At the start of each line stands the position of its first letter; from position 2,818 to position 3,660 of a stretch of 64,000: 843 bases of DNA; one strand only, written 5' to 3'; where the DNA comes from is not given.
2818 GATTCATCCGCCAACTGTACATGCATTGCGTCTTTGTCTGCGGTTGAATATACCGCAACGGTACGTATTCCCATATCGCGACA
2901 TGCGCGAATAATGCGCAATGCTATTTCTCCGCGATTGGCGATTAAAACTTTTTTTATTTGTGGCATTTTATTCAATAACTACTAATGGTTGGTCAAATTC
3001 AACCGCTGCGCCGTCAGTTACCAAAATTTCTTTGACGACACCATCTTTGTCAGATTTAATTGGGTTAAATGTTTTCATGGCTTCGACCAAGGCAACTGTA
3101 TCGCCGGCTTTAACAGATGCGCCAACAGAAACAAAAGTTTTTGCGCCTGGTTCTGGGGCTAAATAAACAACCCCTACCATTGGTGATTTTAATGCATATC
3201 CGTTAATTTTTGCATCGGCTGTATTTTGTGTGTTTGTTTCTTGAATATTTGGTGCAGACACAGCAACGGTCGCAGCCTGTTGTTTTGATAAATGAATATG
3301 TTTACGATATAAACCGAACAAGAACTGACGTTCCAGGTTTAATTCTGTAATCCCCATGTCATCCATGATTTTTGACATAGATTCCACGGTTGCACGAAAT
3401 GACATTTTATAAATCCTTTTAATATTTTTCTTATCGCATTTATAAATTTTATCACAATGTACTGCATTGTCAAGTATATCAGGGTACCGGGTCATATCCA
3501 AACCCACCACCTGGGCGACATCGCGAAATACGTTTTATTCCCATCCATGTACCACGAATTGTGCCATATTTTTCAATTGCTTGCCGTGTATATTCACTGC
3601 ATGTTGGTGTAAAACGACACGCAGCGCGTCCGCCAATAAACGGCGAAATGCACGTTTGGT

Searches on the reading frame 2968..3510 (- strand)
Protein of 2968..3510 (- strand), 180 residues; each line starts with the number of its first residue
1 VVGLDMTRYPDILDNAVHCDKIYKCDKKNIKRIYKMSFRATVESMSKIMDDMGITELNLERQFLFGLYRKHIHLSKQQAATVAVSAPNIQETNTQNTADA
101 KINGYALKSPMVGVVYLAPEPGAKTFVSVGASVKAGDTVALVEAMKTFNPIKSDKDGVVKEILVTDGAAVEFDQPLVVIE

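Call 7: search_protein_families(library=pfam, proteins=[window:2968-3510:-], max_evalue=0.001)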
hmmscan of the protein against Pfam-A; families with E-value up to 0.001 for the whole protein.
window:2968-3510:- (180 aa): 2 families
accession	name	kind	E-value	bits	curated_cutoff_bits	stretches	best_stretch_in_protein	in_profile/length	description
PF00364.28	Biotin_lipoyl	-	6.8e-21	74.3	22.1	1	107-179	3-73/73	Biotin-requiring enzyme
PF13533.13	Biotin_lipoyl_2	-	1.8e-05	24.9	29.8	0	150-180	2-32/32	Biotin-lipoyl like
